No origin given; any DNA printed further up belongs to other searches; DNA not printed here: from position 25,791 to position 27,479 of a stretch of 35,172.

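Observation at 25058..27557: YcaO-domain enzyme followed by a 67-aa ORF with a Gly/Cys/Ser-rich tail: candidate atypical azol(in)e or thioamide RiPP locus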

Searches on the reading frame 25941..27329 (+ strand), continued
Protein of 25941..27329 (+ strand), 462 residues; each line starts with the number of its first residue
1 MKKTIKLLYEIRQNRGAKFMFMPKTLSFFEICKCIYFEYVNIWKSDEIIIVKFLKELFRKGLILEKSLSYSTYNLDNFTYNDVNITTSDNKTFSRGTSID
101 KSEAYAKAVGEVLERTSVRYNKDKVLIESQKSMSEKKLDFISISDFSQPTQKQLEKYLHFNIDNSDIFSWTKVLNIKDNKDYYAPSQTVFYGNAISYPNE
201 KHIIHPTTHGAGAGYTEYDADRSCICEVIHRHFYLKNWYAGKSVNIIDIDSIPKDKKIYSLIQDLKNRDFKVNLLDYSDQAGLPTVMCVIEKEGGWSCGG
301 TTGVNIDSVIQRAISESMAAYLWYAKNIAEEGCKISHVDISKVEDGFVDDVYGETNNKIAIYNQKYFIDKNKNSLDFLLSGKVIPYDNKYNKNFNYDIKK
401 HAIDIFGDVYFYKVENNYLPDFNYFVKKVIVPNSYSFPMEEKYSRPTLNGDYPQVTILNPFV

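Call 46: find_related_loci(query=A1, collection=metagenome_contigs, flank=7000)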
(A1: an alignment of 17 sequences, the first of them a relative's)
Query A1 (462 aa) in metagenome_contigs; peptide patterns used: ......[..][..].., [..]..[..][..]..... (x = any residue, [..] = any of these).
290 stretches matched a pattern; 2 encode a relative of the query (tblastn E <= 1e-3); 2 distinct loci.
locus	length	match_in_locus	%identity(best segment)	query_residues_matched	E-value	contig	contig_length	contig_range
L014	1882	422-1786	31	4-461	4e-65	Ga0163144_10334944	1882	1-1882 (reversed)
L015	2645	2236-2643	28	53-180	1e-8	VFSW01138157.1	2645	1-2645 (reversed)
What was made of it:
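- Tried and rejected: It added only two short loci (call 46).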

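Call 47: find_encoding_contigs(protein=P0008, flank=8000, max_places=1)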
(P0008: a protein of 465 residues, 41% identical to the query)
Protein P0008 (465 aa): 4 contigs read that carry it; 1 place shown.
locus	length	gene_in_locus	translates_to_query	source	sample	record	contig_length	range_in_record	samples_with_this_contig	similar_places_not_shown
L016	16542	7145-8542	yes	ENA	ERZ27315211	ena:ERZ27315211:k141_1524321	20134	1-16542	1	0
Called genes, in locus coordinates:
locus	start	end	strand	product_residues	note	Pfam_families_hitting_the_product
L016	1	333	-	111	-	?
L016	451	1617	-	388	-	-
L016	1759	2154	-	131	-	PF02452:PemK_toxin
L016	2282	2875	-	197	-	PF01936:NYN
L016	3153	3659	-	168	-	-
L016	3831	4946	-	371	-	PF13431:TPR_17 (faint), PF07719:TPR_2 (faint), PF13181:TPR_8 (faint), PF00515:TPR_1 (faint)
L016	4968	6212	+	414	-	-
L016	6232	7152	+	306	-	-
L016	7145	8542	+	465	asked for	PF02624:YcaO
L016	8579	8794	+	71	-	-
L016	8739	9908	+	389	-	-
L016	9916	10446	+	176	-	PF00581:Rhodanese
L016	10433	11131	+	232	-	PF13462:Thioredoxin_4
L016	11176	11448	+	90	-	PF01569:PAP2, PF22778:VCPO_2nd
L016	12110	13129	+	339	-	PF02661:Fic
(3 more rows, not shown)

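Call 48: find_encoding_contigs(protein=P0015, flank=8000, max_places=1)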
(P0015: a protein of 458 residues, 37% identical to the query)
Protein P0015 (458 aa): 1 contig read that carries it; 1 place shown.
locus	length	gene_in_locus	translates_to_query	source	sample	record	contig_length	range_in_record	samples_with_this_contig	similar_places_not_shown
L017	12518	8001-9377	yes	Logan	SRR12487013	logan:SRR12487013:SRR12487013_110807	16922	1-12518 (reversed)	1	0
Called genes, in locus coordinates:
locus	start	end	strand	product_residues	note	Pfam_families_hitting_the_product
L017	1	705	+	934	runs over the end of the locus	-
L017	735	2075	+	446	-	PF01595:CNNM, PF00571:CBS (faint), PF03471:CorC_HlyC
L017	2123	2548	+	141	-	-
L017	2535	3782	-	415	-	PF02812:ELFV_dehydrog_N, PF00208:ELFV_dehydrog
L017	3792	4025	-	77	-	PF00462:Glutaredoxin, PF13417:GST_N_3 (weak)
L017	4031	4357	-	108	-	-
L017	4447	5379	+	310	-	PF01471:PG_binding_1 (weak)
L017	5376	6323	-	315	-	PF01745:IPT, PF01715:IPPT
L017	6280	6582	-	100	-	PF00520:Ion_trans (weak), PF07885:Ion_trans_2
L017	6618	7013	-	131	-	-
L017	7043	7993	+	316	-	-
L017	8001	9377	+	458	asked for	PF02624:YcaO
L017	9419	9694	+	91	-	-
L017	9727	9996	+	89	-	-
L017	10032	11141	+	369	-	-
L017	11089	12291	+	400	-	PF02624:YcaO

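Call 49: find_encoding_contigs(protein=P0017, flank=8000, max_places=1)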
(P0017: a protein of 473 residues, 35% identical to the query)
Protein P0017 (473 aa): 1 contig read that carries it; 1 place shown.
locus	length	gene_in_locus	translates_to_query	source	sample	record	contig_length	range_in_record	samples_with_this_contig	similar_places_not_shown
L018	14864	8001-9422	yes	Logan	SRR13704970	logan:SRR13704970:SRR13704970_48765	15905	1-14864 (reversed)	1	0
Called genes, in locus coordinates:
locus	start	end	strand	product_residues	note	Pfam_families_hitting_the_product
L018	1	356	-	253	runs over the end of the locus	PF00515:TPR_1 (faint), PF07719:TPR_2 (faint), PF13181:TPR_8 (faint), PF13414:TPR_11 (weak), PF13424:TPR_12 (faint), PF13428:TPR_14 (faint), PF13431:TPR_17 (faint)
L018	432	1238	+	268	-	PF00881:Nitroreductase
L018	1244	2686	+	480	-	PF02624:YcaO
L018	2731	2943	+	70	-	-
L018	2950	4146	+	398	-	-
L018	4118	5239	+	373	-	-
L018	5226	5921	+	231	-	-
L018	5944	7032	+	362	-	PF01569:PAP2 (weak), PF22778:VCPO_2nd (weak)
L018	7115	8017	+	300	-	-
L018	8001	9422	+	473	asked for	PF02624:YcaO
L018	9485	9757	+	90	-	-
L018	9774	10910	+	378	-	-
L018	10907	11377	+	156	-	PF00581:Rhodanese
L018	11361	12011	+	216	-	PF13462:Thioredoxin_4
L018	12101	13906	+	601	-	PF00009:GTP_EFTU, PF01926:MMR_HSR1, PF22042:EF-G_D2, PF03144:GTP_EFTU_D2, PF00679:EFG_C, PF21018:BipA_C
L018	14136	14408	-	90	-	PF01016:Ribosomal_L27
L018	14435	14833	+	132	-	-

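Call 50: find_encoding_contigs(protein=P0011, flank=8000, max_places=1)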
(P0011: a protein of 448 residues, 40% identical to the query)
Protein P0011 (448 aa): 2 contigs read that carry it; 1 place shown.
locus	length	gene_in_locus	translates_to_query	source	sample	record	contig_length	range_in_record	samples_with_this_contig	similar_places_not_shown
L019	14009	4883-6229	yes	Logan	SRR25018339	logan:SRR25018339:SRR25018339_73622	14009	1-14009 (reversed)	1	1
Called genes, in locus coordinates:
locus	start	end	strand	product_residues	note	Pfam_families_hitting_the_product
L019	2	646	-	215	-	?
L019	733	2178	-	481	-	-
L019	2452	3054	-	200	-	-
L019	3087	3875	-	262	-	-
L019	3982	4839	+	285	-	-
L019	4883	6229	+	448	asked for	PF02624:YcaO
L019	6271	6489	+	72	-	-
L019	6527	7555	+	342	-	-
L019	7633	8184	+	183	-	PF00581:Rhodanese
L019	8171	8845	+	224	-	PF13462:Thioredoxin_4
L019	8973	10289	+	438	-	PF21760:SecD_1st, PF22599:SecDF_P1_head, PF02355:SecD_SecF_C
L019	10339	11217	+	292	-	PF07549:Sec_GG (weak), PF02355:SecD_SecF_C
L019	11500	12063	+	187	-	PF02600:DsbB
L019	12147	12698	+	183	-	PF00293:NUDIX (weak)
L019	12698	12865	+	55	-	-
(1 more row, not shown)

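Call 55: predict_structure(alignment_id=A1)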
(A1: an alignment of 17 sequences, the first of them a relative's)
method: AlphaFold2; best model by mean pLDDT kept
length: 462 residues; sequences in the alignment: 17
mean_pLDDT: 90.6   pTM: 0.90
mean pLDDT of the five models: 90.6, 90.5, 90.5, 89.8, 89.0
residues with pLDDT >= 90: 312; 70-90: 141; 50-70: 9; < 50: 0
segments of 3 or more residues with pLDDT < 50: none
pLDDT, mean of each block of 10 residues (from residue 1): 84 93 89 95 94 92 86 94 86 80 93 83 85 97 92 91 95 95 92 83 77 89 93 94 97 97 97 97 97 95 96 94 89 87 82 86 94 90 97 91 95 84 88 86 89 89 72
secondary structure, 60 per line:
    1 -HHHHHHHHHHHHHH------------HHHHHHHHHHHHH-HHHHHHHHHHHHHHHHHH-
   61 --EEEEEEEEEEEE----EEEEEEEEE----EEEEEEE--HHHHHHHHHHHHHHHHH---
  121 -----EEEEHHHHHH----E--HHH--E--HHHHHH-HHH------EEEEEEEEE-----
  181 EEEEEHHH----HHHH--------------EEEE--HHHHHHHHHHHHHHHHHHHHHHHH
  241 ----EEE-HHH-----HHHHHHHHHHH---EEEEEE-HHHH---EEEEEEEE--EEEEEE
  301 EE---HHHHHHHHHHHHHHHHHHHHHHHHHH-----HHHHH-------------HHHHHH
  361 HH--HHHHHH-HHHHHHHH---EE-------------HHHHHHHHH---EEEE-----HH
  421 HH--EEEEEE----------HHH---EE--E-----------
elements in order: H2-15 H28-40 H42-59 E63-74 E79-87 E92-98 H101-117 E126-129 H130-135 H151-156 E167-175 E181-185 H193-196 E211-214 H217-240 E245-247 H257-267 E271-276 H278-281 E285-292 E295-302 H306-331 H337-341 H355-362 H365-370 H372-379 H398-406 E410-413 H419-422 E425-430
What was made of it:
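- On Azoline-forming TOMM/LAP cyclodehydratase (SagD family, TIGR03604): The YcaO's own N-terminal domain of three helices plus a hairpin (call 55) could not be searched on its own.
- Closest known: MusD / cyanobactin heterocyclases. Different: Here the N-terminal extension is only about 90 residues (three helices plus a hairpin, call 55), and identity is about 16%.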

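Call 57: fold_search(model_id=the predicted structure, library=pdb)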
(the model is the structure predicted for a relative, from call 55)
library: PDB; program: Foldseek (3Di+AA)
matches with E <= 10: 376; with E <= 0.001: 41
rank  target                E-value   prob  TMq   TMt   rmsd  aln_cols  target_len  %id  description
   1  7u58_B                3.5e-15  1.00  0.62  0.46   5.7       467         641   17  YcaO-mediated ATP-dependent peptidase activity in ribosomal peptide biosynthesis (released 2022-11-02)
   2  6pe3                  7.4e-15  1.00  0.52  0.63   5.8       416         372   16  Structure of YcaO enzyme from Methanocaldococcus jannaschii in complex with ATP (released 2020-01-08)
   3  4v1v_A                7.8e-15  1.00  0.55  0.35   6.4       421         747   16  Heterocyclase in complex with substrate and Cofactor (released 2015-01-14)
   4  7u58_A                8.7e-15  1.00  0.62  0.46   5.7       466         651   17  YcaO-mediated ATP-dependent peptidase activity in ribosomal peptide biosynthesis (released 2022-11-02)
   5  6peu_A                2.2e-14  1.00  0.56  0.66   5.0       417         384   17  Structure of YcaO enzyme from Methanocaldococcus jannaschii in complex with peptide (released 2019-11-06)
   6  6peu_C                2.7e-14  1.00  0.52  0.62   5.6       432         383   18  Structure of YcaO enzyme from Methanocaldococcus jannaschii in complex with peptide (released 2019-11-06)
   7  4v1v_B                3.6e-14  1.00  0.59  0.38   5.7       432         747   16  Heterocyclase in complex with substrate and Cofactor (released 2015-01-14)
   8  4v1u_B                5.8e-14  1.00  0.61  0.40   5.1       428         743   16  Heterocyclase in complex with substrate and Cofactor (released 2015-01-14)
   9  4v1t_B                5.8e-14  1.00  0.58  0.37   5.2       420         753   15  Heterocyclase in complex with substrate and Cofactor (released 2015-01-14)
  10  6peu_B                6.1e-14  1.00  0.54  0.64   5.0       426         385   18  Structure of YcaO enzyme from Methanocaldococcus jannaschii in complex with peptide (released 2019-11-06)
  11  6peu_D                8.0e-14  1.00  0.56  0.67   4.7       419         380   18  Structure of YcaO enzyme from Methanocaldococcus jannaschii in complex with peptide (released 2019-11-06)
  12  4v1t_A                1.2e-13  1.00  0.57  0.36   6.8       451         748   15  Heterocyclase in complex with substrate and Cofactor (released 2015-01-14)
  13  4q86_G                1.5e-13  1.00  0.51  0.42   7.9       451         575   15  YcaO with AMP Bound (released 2014-08-13)
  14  4v1u_A                2.9e-13  1.00  0.57  0.36   6.1       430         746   16  Heterocyclase in complex with substrate and Cofactor (released 2015-01-14)
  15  4q86_E                3.8e-13  1.00  0.49  0.40   8.4       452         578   15  YcaO with AMP Bound (released 2014-08-13)
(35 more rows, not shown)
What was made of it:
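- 25941..27329 (+): Divergent 'type A' YcaO: an N-terminal three-helix plus beta-hairpin domain (residues 1-90) followed by the YcaO domain. The fold is confirmed (calls 55, 57).
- On YcaO superfamily (PF02624): The AlphaFold model (pLDDT 90.6, call 55) matches MusD, MJ1094, LynD, Ec-YcaO, Mk-YcaO and McbD at E=1e-10 to 3.5e-15 (call 57).
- Closest known: Microcin B17 synthetase McbBCD with McbA. Same: A YcaO cyclodehydratase (McbD is a fold match, call 57) acting on a Gly-rich core with Gly-Cys / Gly-Ser sites.
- Checked: It is also supported by an AlphaFold model (pLDDT 90.6, call 55) that matches MusD, M. jannaschii YcaO, LynD, E. coli YcaO and McbD at E=1e-10 to 1e-15 (call 57).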

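Call 78: search_protein_families(library=ncbifam, proteins=[L012:13379-14935:+, L013:9602-11152:+, L011:11709-13154:+, L018:1244-2686:+, L011:10941-11690:+, L012:14935-15684:+, L013:11157-11882:+, L018:432-1238:+], max_evalue=0.001)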
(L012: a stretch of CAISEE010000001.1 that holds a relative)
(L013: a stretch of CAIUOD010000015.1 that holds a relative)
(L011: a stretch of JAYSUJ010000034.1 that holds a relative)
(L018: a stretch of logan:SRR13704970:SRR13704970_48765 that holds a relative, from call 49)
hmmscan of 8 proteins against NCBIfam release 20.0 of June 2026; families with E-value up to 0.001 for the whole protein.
L012:13379-14935:+ (518 aa): 3 families
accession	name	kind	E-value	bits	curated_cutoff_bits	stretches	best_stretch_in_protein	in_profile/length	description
TIGR03604.1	TOMM_cyclo_SagD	subfamily_domain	7.2e-46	156.8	219.25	1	137-517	1-376/377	thiazole/oxazole-forming peptide maturase, SagD family component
TIGR00702.1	TIGR00702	domain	7.3e-11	41.8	75.65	1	128-344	46-249/377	YcaO-type kinase domain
TIGR03266.1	methan_mark_1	equivalog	1.1e-10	41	365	1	143-334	63-236/376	YcaO-related McrA-glycine thioamidation protein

L013:9602-11152:+ (516 aa): 3 families
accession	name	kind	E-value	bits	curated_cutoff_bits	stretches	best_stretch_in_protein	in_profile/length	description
TIGR03604.1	TOMM_cyclo_SagD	subfamily_domain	2e-50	171.8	219.25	1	134-516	1-377/377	thiazole/oxazole-forming peptide maturase, SagD family component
TIGR03266.1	methan_mark_1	equivalog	4.2e-18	65.5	365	1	200-341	108-245/376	YcaO-related McrA-glycine thioamidation protein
TIGR00702.1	TIGR00702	domain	3.4e-14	52.7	75.65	1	132-333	51-239/377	YcaO-type kinase domain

L011:11709-13154:+ (481 aa): 3 families
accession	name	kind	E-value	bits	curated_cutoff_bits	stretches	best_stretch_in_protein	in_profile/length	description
TIGR03604.1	TOMM_cyclo_SagD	subfamily_domain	3.3e-46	157.9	219.25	1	105-481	6-377/377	thiazole/oxazole-forming peptide maturase, SagD family component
TIGR00702.1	TIGR00702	domain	1.7e-21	76.7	75.65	1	174-454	113-376/377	YcaO-type kinase domain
TIGR03266.1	methan_mark_1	equivalog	1.4e-19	70.4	365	1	166-441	105-362/376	YcaO-related McrA-glycine thioamidation protein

L018:1244-2686:+ (480 aa): 3 families
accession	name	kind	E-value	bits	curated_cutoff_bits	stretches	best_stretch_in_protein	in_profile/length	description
TIGR03604.1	TOMM_cyclo_SagD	subfamily_domain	3.9e-38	131.3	219.25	1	102-480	1-377/377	thiazole/oxazole-forming peptide maturase, SagD family component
TIGR03266.1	methan_mark_1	equivalog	1.8e-15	56.8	365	1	168-440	113-362/376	YcaO-related McrA-glycine thioamidation protein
TIGR00702.1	TIGR00702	domain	2.3e-14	53.3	75.65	1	170-444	116-367/377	YcaO-type kinase domain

L011:10941-11690:+ (249 aa): 2 families
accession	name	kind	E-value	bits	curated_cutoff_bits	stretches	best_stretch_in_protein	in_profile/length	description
TIGR03605.1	antibiot_sagB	domain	8.2e-40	136.1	78.4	1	94-249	6-172/173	SagB family peptide dehydrogenase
TIGR04511.1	SagB_rel_DH_2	exception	1.9e-19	70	240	1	111-241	223-359/380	putative peptide maturation dehydrogenase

L012:14935-15684:+ (249 aa): 2 families
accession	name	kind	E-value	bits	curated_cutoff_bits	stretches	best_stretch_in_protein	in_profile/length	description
TIGR03605.1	antibiot_sagB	domain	9.5e-39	132.7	78.4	1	79-246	2-173/173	SagB family peptide dehydrogenase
TIGR04511.1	SagB_rel_DH_2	exception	3e-28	98.9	240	1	47-240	162-362/380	putative peptide maturation dehydrogenase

L013:11157-11882:+ (241 aa): 3 families
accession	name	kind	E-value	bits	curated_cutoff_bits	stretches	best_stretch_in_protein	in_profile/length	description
TIGR03605.1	antibiot_sagB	domain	1.1e-34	119.4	78.4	1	79-241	2-173/173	SagB family peptide dehydrogenase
TIGR04511.1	SagB_rel_DH_2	exception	2.4e-27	96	240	1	46-234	162-361/380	putative peptide maturation dehydrogenase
NF047509.1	Rv3131_FMN_oxido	subfamily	0.00061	19.4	199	0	42-91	80-135/319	Acg family FMN-binding oxidoreductase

L018:432-1238:+ (268 aa): 2 families
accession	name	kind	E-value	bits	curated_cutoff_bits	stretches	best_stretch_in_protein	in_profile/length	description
TIGR03605.1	antibiot_sagB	domain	1.6e-37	128.6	78.4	1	119-268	19-172/173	SagB family peptide dehydrogenase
TIGR04511.1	SagB_rel_DH_2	exception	3.7e-27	95.4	240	1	72-261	173-360/380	putative peptide maturation dehydrogenase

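Call 92: find_encoding_contigs(protein=P0004, flank=6000, max_places=1)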
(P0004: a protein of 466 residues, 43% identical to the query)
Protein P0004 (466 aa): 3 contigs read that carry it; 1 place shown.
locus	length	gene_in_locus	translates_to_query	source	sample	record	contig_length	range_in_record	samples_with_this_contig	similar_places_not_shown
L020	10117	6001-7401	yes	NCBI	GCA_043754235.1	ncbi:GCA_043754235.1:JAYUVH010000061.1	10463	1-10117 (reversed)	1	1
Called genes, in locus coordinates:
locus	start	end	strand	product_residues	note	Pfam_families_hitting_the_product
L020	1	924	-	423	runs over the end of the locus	?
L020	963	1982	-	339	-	PF02661:Fic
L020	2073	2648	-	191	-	-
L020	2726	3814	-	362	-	-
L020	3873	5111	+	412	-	-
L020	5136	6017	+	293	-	-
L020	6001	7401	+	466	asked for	PF02624:YcaO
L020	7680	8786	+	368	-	-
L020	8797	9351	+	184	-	PF00581:Rhodanese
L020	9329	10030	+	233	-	PF13462:Thioredoxin_4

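Call 93: find_encoding_contigs(protein=P0006, flank=6000, max_places=1)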
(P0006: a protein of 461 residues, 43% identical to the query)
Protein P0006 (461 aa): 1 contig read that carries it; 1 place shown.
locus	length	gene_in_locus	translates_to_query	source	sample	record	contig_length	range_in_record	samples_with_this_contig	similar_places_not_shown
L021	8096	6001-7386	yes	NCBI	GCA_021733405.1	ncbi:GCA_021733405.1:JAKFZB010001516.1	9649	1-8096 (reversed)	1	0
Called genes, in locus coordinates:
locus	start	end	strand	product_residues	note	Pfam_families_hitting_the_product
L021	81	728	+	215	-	PF11814:DUF3335 (faint)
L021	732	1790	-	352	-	PF03462:PCRF, PF00472:RF-1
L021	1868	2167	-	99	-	PF01197:Ribosomal_L31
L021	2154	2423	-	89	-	PF05016:ParE_toxin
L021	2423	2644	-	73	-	-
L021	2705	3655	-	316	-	-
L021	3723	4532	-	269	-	PF07721:TPR_4 (faint), PF00515:TPR_1 (faint), PF07719:TPR_2 (faint), PF13181:TPR_8 (faint), PF13431:TPR_17 (faint), PF13428:TPR_14 (faint), PF14559:TPR_19 (weak), PF13432:TPR_16 (weak)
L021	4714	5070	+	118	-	-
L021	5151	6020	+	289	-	-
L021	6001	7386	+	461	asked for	PF02624:YcaO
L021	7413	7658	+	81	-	-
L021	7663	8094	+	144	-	?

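Call 94: find_encoding_contigs(protein=P0007, flank=6000, max_places=1)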
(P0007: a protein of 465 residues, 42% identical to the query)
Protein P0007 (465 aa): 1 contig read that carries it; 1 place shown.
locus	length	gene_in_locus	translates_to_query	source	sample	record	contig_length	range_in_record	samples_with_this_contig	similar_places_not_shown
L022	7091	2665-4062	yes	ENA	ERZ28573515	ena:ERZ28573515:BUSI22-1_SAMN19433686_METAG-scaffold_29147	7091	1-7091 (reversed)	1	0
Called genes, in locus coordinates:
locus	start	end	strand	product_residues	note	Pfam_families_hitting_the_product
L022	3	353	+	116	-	?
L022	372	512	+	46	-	-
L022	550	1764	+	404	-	-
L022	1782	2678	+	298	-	-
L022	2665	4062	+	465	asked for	PF02624:YcaO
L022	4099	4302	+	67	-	-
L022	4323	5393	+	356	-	-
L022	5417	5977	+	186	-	PF00581:Rhodanese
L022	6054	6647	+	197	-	PF13462:Thioredoxin_4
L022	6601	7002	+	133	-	PF04134:DCC1-like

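Call 95: find_encoding_contigs(protein=P0003, flank=6000, max_places=1)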
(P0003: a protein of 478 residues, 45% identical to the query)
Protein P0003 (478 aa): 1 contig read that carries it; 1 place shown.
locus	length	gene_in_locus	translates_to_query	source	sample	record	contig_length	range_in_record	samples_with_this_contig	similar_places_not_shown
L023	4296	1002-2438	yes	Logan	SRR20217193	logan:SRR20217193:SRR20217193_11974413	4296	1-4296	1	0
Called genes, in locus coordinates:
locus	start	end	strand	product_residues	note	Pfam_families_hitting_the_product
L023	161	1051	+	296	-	-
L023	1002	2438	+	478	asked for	PF02624:YcaO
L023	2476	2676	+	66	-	-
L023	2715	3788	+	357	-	-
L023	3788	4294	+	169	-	?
